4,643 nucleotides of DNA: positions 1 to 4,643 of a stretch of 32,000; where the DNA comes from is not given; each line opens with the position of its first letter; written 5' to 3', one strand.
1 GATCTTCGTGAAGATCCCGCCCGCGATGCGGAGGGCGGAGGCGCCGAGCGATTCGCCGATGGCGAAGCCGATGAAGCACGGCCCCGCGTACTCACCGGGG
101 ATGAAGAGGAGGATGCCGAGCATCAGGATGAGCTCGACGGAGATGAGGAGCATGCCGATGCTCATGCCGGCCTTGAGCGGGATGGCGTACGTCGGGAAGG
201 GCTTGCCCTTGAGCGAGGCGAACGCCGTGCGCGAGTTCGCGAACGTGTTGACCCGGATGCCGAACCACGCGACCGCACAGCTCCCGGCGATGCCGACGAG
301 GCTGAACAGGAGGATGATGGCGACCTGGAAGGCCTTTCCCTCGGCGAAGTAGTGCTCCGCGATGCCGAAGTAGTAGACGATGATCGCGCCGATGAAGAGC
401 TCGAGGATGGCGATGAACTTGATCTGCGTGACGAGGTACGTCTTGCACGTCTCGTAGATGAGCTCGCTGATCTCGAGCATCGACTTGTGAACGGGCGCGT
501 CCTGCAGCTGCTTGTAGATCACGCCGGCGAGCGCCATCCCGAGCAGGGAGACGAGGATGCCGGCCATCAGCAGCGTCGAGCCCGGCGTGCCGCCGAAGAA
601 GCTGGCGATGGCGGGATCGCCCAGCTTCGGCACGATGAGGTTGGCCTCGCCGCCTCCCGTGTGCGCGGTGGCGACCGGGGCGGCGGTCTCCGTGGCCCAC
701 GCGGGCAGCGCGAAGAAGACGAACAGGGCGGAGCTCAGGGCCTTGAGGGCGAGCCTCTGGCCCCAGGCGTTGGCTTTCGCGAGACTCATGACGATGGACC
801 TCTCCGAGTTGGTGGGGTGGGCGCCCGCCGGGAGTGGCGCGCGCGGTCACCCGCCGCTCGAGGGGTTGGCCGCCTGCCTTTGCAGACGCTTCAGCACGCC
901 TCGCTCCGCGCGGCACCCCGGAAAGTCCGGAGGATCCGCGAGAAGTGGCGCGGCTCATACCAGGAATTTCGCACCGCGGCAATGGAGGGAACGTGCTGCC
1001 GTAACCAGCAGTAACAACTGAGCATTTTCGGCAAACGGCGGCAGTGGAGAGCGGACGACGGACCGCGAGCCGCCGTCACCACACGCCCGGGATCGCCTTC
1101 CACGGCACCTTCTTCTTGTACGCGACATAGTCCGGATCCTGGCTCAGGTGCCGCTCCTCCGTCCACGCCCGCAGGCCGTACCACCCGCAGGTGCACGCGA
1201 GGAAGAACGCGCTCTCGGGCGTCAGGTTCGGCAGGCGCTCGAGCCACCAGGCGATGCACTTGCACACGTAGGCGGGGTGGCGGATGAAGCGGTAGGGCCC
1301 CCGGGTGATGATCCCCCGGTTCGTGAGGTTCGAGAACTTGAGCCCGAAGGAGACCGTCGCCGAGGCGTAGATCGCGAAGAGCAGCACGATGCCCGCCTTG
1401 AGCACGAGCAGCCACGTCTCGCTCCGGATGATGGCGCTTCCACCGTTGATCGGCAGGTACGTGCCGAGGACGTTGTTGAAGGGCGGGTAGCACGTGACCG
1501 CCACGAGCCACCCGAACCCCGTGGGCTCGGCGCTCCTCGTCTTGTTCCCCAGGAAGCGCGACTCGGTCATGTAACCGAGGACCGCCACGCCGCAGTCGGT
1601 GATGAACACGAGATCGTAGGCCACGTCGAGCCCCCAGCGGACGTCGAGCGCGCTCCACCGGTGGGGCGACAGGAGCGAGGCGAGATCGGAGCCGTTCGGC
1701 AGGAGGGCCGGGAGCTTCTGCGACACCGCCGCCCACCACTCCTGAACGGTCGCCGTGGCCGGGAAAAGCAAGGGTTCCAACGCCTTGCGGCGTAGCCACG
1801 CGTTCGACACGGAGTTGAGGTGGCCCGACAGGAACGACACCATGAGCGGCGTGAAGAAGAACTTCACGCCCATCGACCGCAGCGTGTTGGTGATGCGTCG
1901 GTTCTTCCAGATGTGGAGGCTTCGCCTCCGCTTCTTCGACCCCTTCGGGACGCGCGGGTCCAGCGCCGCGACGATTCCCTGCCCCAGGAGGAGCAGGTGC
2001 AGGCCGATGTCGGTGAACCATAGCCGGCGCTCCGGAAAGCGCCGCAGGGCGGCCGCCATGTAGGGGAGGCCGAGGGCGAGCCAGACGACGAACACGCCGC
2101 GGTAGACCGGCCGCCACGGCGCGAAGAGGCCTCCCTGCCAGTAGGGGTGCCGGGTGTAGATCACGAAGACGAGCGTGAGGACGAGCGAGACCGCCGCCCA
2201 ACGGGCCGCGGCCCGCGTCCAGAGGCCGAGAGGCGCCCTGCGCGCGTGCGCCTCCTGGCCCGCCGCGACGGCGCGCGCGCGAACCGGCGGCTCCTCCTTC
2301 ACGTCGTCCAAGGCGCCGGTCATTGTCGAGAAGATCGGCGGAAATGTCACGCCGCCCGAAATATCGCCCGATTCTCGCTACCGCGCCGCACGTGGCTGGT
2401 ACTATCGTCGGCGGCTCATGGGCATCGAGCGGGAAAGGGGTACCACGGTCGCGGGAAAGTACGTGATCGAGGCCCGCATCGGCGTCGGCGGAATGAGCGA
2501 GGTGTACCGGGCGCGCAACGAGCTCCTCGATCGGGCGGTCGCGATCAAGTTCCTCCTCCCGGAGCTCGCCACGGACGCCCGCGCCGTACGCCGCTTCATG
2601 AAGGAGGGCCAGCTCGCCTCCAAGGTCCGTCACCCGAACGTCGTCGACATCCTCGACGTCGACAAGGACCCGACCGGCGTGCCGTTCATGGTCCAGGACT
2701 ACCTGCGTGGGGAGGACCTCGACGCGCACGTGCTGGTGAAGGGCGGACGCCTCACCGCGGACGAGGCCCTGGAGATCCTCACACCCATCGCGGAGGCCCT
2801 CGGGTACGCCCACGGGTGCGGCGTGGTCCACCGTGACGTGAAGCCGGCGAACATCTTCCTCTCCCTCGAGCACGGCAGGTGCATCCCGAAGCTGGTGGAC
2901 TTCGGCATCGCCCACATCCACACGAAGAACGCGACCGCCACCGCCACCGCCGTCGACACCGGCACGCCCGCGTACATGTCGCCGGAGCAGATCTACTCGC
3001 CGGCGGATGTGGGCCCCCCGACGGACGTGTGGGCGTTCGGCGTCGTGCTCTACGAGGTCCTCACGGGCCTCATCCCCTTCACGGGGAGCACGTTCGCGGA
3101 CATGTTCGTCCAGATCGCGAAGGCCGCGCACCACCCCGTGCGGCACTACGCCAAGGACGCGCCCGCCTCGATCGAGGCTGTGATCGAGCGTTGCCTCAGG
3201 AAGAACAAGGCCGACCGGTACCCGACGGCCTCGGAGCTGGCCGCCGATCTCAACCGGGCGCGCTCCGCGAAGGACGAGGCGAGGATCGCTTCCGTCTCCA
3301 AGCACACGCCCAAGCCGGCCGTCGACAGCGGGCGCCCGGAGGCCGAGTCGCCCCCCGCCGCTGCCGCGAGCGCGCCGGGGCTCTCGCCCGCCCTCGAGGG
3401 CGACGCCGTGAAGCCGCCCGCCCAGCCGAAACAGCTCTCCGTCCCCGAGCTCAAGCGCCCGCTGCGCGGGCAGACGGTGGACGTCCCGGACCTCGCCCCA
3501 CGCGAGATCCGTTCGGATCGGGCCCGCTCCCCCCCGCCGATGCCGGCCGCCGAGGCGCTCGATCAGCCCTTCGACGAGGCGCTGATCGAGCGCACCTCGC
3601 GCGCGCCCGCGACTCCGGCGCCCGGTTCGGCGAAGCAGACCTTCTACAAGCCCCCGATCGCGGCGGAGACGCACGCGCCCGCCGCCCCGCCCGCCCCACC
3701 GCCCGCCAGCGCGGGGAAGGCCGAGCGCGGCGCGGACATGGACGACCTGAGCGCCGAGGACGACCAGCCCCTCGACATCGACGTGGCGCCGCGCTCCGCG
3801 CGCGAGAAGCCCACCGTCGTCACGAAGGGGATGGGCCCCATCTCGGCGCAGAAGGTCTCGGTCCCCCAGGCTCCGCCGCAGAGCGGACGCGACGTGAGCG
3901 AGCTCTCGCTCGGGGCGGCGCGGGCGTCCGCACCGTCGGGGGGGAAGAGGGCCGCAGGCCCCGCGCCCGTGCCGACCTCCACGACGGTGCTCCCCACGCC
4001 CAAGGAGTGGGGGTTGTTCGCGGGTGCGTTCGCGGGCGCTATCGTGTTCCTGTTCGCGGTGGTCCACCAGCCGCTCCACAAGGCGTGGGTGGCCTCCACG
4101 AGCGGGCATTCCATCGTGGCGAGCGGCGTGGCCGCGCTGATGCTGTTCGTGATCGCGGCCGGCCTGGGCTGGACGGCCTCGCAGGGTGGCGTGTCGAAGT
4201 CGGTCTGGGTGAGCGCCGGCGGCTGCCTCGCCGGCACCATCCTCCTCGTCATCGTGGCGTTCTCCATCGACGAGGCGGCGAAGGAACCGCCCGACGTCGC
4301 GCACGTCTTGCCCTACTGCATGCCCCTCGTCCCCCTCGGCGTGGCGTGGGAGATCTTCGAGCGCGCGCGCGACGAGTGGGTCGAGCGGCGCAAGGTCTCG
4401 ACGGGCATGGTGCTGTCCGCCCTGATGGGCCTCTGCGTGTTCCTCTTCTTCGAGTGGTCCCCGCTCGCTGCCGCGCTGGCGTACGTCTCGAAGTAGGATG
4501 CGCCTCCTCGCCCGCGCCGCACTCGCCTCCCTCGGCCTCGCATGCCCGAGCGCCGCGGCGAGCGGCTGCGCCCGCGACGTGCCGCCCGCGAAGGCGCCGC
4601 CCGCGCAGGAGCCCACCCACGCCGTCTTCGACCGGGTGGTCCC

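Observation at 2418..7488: Tightly coupled Ser/Thr kinase, trypsin-like protease and radical-SAM/SPASM operon with no visible substrate peptide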

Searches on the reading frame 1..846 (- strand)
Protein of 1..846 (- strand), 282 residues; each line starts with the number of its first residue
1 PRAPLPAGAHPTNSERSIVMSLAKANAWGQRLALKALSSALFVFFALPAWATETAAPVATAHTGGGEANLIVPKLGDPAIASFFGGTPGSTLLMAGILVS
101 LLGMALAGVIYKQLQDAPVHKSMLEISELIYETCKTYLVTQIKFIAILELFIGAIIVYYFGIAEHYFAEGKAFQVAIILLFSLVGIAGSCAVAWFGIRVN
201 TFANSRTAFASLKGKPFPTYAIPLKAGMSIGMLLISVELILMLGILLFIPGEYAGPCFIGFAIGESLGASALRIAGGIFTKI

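Call 20: search_protein_families(library=pfam, proteins=[window:1-846:-], max_evalue=0.001)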
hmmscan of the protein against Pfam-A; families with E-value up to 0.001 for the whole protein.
window:1-846:- (282 aa): 1 family
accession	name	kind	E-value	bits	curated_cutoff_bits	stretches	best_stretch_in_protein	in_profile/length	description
PF03030.21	H_PPase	-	4e-32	112.1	29.7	1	102-282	2-172/645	Inorganic H+ pyrophosphatase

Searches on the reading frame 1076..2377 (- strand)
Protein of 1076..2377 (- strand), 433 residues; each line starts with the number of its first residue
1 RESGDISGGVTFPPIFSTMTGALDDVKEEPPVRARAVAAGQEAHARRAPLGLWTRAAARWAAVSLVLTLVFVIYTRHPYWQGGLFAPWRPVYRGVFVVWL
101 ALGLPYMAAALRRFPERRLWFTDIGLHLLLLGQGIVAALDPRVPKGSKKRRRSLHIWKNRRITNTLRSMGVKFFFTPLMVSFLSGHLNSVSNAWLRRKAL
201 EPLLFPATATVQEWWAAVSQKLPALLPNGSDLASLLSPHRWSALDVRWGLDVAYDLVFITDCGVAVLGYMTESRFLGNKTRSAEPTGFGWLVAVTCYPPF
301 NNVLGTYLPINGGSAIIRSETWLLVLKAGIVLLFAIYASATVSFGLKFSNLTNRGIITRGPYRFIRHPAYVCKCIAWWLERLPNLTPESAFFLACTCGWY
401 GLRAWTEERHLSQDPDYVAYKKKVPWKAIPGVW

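Call 20: search_protein_families(library=pfam, proteins=[window:1076-2377:-], max_evalue=0.001)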
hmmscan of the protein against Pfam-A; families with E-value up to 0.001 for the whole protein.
window:1076-2377:- (433 aa): 2 families
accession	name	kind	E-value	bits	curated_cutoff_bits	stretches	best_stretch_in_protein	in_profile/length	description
PF04140.19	ICMT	-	2.2e-06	28.4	24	1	327-411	6-93/95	Isoprenylcysteine carboxyl methyltransferase (ICMT) family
PF04191.18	PEMT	-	0.00011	23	25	1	339-412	25-99/105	Phospholipid methyltransferase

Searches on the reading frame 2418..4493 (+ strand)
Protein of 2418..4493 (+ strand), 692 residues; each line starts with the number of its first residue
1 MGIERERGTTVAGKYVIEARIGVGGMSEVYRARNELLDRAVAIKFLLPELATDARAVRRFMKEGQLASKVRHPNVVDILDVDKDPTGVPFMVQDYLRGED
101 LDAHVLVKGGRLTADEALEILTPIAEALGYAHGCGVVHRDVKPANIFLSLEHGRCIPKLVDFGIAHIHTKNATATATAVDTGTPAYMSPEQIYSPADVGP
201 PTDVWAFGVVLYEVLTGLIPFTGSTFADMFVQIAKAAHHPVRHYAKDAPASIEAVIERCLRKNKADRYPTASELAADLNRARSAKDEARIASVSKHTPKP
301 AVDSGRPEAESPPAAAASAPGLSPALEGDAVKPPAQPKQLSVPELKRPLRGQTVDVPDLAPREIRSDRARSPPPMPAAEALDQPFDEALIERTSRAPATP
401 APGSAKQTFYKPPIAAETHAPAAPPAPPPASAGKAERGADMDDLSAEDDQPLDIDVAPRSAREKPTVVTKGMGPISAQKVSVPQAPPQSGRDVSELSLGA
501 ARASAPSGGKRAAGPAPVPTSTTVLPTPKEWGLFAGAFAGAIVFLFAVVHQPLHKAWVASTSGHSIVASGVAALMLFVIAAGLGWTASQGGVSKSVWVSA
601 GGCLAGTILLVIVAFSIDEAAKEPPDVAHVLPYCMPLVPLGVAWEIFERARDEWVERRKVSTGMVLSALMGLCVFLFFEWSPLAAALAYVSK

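Call 7: search_protein_families(library=pfam, proteins=[window:2418-4493:+], max_evalue=0.01)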
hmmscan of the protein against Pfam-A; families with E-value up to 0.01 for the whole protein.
window:2418-4493:+ (692 aa): 4 families
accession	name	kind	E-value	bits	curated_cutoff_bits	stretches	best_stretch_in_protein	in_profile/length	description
PF00069.31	Pkinase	-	4.5e-47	161.1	31.7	1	15-273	1-256/263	Protein kinase domain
PF07714.23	PK_Tyr_Ser-Thr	-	3.1e-33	115.6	23.1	1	17-277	3-257/258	Protein tyrosine and serine/threonine kinase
PF01636.29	APH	-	0.0024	18.1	23.2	0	50-132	33-108/239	Phosphotransferase enzyme family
PF14531.12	Kinase-like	-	0.0029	17.3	25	1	132-267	162-289/289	Kinase-like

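Call 8: search_protein_families(library=ncbifam, proteins=[window:2418-4493:+], max_evalue=0.01)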
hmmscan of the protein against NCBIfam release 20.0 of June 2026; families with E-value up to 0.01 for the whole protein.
window:2418-4493:+ (692 aa): 16 families
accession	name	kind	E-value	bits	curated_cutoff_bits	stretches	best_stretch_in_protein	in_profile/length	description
NF033483.0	PknB_PASTA_kin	equivalog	5e-81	273.4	450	1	8-304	2-293/563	Stk1 family PASTA domain-containing Ser/Thr kinase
NF047741.1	antiphage_MADS6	equivalog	7.1e-49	166.8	460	2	109-300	293-479/612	methylation-associated defense system protein kinase MAD6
NF052427.1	StpK7MSMEG_1200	equivalog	2.6e-46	158.3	900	1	10-303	4-289/601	serine/threonine protein kinase StpK7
TIGR03903.1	TOMM_kin_cyc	equivalog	8.9e-39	133.1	705.75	1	39-282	4-248/1267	TOMM system kinase/cyclase fusion protein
NF053615.1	SerThrKinAfsKStmc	equivalog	5e-31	108.1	1300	1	13-434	13-412/809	protein serine/threonine kinase AfsK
NF009651.0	PRK13184.1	equivalog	2.3e-28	98.7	839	1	14-280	3-289/932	serine/threonine-protein kinase PknD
NF038150.1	lanthi_synth_IV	equivalog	2.1e-24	85.9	650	1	8-291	184-466/851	class IV lanthionine synthetase LanL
NF033442.0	BREX_PglW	equivalog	1.8e-23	82.3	990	1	2-287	193-492/1391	BREX system serine/threonine kinase PglW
NF038151.1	lanthi_synth_III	equivalog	4.3e-10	38.6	575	1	15-292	222-497/833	class III lanthionine synthetase LanKC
NF043056.1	T4SS_LegK1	equivalog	9.9e-10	37.6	550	1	134-213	208-282/516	Dot/Icm T4SS effector kinase LegK1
NF058632.1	SerThrKinPrkT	equivalog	2.1e-06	27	280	1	8-151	11-153/322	serine/threonine protein kinase PrkT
NF040671.1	PLuB_AAA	exception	2.1e-06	25.4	999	1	65-154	57-142/1256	PLuB system helicase-like protein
TIGR03724.2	arch_bud32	equivalog_domain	8.9e-06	25.3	125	1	58-171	38-137/193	KEOPS complex kinase/ATPase Bud32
NF011464.0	PRK14879.1-7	equivalog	0.0001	22.1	246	1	18-169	9-153/221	Kae1-associated kinase Bud32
NF011463.0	PRK14879.1-4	equivalog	0.00029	20.3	188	1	41-171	47-166/237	Kae1-associated kinase Bud32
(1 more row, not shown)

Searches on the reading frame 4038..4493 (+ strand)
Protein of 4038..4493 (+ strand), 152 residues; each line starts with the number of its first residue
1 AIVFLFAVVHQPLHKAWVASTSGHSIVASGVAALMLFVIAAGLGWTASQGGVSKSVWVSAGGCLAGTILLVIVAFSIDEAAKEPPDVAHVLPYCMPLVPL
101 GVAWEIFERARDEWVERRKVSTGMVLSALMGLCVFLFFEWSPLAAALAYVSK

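Call 70: search_protein_representatives(protein=window:4038-4493:+)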
Query: 152 residues. Proteins with E-value up to 0.001 (for the whole library): 28; up to 1e-10: 2; up to 1e-30: 1. The best 28 are listed.
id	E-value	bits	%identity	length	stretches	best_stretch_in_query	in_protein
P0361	5.2e-74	263.3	81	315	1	2-152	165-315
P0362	2.8e-17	79.1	39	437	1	4-145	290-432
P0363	1.2e-10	57.5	33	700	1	7-149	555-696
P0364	2.7e-09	53.2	37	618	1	12-145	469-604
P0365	3.7e-09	52.8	34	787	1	21-146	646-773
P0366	1.4e-08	50.9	35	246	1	11-145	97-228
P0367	2.0e-08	50.4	35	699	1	20-147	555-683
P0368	3.7e-08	49.5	30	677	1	12-146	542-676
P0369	5.1e-08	49.1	36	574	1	21-149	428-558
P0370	1.1e-07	47.9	34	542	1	21-148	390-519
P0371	5.3e-07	45.8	33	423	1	20-147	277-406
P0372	5.6e-07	45.7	33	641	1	21-144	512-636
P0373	6.0e-07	45.6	39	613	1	21-136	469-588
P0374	1.5e-06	44.3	31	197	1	21-148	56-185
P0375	2.8e-06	43.4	32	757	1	20-146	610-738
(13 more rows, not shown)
